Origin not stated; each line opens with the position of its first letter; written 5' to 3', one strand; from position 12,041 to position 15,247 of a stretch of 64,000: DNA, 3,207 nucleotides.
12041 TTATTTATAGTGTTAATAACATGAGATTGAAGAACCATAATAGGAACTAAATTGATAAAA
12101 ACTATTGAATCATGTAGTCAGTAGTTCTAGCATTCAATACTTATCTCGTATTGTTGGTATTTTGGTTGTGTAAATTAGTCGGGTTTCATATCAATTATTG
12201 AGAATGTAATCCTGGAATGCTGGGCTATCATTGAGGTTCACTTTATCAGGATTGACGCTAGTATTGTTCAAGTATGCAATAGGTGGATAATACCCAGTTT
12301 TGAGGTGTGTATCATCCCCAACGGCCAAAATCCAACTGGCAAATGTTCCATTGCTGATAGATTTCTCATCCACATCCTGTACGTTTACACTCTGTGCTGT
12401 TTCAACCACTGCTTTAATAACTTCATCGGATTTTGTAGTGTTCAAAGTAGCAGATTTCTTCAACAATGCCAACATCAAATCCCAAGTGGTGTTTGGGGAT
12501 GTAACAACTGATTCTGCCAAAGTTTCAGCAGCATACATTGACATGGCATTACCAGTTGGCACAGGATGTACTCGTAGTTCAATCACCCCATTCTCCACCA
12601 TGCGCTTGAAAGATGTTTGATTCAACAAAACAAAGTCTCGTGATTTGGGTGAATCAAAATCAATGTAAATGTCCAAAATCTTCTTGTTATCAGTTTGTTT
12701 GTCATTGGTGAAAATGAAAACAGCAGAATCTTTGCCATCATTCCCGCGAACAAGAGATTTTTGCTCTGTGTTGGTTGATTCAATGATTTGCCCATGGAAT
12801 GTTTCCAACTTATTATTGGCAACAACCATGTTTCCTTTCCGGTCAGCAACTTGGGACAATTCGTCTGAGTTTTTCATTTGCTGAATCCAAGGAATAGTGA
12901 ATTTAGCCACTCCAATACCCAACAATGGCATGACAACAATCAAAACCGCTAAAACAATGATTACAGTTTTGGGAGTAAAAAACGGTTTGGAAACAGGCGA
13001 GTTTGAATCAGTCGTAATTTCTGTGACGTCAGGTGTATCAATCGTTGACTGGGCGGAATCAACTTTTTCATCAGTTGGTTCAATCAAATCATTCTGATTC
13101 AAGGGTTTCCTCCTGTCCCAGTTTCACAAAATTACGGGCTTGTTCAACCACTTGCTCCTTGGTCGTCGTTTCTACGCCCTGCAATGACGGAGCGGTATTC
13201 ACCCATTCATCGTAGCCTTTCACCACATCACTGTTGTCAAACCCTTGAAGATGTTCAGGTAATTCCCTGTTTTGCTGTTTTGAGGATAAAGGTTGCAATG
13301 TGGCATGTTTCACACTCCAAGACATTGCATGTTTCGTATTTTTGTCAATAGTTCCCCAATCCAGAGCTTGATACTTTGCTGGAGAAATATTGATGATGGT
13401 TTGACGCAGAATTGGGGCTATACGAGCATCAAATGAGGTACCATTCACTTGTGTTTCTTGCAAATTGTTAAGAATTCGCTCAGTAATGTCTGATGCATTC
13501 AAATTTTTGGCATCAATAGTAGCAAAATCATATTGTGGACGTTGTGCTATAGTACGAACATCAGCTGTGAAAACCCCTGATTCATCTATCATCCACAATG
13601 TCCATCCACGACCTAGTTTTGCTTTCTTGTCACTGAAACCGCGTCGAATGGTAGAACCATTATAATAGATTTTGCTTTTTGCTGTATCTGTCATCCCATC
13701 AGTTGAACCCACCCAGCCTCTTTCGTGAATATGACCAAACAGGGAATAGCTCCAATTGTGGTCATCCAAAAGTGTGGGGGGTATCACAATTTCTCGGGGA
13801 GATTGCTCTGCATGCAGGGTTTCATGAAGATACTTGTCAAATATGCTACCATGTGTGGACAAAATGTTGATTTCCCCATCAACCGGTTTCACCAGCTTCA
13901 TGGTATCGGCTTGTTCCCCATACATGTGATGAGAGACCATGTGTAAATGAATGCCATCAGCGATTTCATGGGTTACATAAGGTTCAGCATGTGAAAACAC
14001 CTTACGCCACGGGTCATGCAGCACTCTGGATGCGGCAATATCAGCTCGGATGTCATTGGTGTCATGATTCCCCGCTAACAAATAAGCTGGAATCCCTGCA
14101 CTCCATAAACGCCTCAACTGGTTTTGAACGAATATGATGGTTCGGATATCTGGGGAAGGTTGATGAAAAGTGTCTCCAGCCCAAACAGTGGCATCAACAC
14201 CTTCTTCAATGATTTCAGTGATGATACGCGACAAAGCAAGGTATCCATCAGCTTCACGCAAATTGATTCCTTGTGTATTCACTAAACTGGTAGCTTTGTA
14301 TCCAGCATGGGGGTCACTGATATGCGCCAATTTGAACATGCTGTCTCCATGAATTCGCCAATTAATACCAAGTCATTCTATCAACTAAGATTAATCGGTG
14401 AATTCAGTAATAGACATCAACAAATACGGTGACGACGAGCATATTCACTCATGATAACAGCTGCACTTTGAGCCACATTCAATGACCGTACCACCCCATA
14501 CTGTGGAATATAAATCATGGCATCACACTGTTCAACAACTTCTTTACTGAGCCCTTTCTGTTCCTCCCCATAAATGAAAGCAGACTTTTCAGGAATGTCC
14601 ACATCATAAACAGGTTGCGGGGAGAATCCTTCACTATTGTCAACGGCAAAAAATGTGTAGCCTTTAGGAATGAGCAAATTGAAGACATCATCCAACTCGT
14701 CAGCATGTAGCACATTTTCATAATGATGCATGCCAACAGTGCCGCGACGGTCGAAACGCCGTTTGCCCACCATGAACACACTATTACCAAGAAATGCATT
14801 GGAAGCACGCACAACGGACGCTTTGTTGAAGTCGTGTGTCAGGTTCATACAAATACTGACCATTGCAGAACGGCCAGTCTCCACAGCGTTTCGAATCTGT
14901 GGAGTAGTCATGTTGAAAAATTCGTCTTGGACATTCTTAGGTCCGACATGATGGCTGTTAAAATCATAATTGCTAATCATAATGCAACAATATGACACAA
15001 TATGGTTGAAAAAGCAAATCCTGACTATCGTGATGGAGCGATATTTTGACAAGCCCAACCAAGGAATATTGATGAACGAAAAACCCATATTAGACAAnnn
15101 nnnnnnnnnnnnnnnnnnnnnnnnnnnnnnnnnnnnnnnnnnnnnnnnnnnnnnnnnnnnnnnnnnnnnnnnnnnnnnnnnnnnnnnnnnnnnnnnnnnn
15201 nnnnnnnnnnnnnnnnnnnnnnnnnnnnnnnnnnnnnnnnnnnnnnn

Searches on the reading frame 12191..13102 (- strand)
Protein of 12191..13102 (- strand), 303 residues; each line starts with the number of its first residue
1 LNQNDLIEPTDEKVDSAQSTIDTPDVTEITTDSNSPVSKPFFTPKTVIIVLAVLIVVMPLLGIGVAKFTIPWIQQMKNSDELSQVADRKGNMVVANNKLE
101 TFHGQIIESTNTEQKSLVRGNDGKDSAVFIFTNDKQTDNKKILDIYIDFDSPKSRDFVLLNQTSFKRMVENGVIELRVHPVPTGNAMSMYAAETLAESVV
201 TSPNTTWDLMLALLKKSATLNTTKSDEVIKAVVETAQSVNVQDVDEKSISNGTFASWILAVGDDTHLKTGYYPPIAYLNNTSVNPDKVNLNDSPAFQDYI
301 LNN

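Call 39: search_protein_families(library=pfam, proteins=[window:12191-13102:-], max_evalue=0.001)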
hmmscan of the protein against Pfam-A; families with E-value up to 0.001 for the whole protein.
window:12191-13102:- (303 aa): 0 families

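Call 42: search_protein_families(library=pfam, proteins=[window:12191-13102:-], max_evalue=0.1)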
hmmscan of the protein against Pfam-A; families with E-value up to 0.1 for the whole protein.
window:12191-13102:- (303 aa): 1 family
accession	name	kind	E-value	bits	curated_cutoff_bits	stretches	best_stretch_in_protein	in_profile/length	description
PF13462.12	Thioredoxin_4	-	0.028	15.1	23.2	1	139-259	13-126/165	Thioredoxin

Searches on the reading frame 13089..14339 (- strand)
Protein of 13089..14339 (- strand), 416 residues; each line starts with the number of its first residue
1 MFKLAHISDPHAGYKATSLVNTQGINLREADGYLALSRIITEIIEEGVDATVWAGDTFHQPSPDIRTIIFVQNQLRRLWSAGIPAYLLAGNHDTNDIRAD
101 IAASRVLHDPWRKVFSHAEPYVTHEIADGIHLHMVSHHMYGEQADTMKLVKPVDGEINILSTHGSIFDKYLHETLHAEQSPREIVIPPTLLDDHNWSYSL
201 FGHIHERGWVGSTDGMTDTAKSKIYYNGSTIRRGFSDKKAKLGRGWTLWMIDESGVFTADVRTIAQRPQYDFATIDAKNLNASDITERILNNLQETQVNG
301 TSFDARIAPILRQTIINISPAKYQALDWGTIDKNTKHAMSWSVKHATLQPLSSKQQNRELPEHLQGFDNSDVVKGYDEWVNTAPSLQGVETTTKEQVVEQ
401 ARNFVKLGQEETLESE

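Call 39: search_protein_families(library=pfam, proteins=[window:13089-14339:-], max_evalue=0.001)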
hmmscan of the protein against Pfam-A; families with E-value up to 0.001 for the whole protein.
window:13089-14339:- (416 aa): 1 family
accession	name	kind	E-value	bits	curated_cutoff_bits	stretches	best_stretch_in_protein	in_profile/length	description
PF00149.33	Metallophos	-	8.8e-13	49.5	21.5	1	3-206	2-190/191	Calcineurin-like phosphoesterase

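Call 78: search_solved_structures(query=window:13089-14339:-, max_evalue=0.01)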
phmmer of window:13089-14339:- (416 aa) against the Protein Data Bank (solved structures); distinct sequences matched with E-value up to 0.01: 9.
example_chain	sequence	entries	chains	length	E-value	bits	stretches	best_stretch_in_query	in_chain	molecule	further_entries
3auz_A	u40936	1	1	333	5.6e-07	32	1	4-255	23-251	DNA double-strand break repair protein mre11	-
4tug_C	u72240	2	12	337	5.8e-07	31.9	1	4-255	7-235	DNA double-strand break repair protein Mre11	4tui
3av0_A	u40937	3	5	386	8.8e-07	31.3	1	4-255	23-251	DNA double-strand break repair protein mre11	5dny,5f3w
4hd0_A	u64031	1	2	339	0.0057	18.8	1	2-95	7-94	DNA double-strand break repair protein Mre11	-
1ii7_A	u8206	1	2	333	0.0057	18.8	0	3-95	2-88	Mre11 nuclease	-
4o24_A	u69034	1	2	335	0.0062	18.6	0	2-97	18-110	Exonuclease, putative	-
2q8u_A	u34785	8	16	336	0.0063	18.6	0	2-97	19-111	Exonuclease, putative | Nuclease SbcCD subunit D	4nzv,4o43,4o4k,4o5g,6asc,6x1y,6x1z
3dsc_A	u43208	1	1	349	0.0064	18.6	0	3-95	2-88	DNA double-strand break repair protein mre11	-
3qg5_C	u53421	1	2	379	0.0099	18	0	3-97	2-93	Mre11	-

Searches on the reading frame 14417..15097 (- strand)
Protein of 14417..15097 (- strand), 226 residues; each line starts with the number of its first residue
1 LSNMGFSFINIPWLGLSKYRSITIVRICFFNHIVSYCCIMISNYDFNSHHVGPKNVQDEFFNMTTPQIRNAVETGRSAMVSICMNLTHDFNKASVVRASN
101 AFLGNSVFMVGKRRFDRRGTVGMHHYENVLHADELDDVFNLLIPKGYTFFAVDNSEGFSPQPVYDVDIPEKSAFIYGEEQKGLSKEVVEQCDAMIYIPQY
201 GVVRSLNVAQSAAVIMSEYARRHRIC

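Call 39: search_protein_families(library=pfam, proteins=[window:14417-15097:-], max_evalue=0.001)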
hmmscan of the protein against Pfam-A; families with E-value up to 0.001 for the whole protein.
window:14417-15097:- (226 aa): 1 family
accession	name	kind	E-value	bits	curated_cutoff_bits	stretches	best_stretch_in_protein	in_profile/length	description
PF00588.24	SpoU_methylase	-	1.5e-23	83.9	29.7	1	82-216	5-141/142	SpoU rRNA Methylase family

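Call 79: search_solved_structures(query=window:14417-15097:-, max_evalue=0.001)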
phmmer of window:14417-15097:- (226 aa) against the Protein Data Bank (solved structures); distinct sequences matched with E-value up to 0.001: 11.
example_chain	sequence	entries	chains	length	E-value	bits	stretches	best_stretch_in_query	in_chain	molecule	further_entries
2ha8_A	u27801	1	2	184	2e-10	43.7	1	134-223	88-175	TAR (HIV-1) RNA loop binding protein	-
1v2x_A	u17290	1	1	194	3e-10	43.1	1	120-224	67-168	tRNA (Gm18) methyltransferase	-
9j5p_B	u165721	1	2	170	8.4e-09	38.4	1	118-222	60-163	Putative tRNA (cytidine(34)-2'-O)-methyltransferase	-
8w9u_A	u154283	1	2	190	1.2e-08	37.9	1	118-222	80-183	Putative tRNA (cytidine(34)-2'-O)-methyltransferase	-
1zjr_A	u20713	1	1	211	1.3e-08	37.7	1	67-222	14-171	tRNA (Guanosine-2'-O-)-methyltransferase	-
7edc_A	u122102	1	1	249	1.2e-06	31.3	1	76-222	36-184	tRNA (guanosine(18)-2'-O)-methyltransferase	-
7qiu_A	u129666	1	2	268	3.4e-05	26.6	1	162-216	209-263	rRNA methylase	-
4pzk_A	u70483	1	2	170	0.0001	25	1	128-222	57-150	tRNA (cytidine(34)-2'-O)-methyltransferase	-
5co4_B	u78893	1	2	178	0.00055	22.6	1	111-218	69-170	Putative tRNA (cytidine(34)-2'-O)-methyltransferase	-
1x7o_A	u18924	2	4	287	0.00073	22.2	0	161-222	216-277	rRNA methyltransferase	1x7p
1gz0_A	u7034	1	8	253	0.00079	22.1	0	157-222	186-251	HYPOTHETICAL TRNA/RRNA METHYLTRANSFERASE YJFH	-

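Call 100: search_protein_families(library=padloc, proteins=[window:14417-15097:-], max_evalue=0.001)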
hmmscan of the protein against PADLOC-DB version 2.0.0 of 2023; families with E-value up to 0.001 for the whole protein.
window:14417-15097:- (226 aa): 0 families
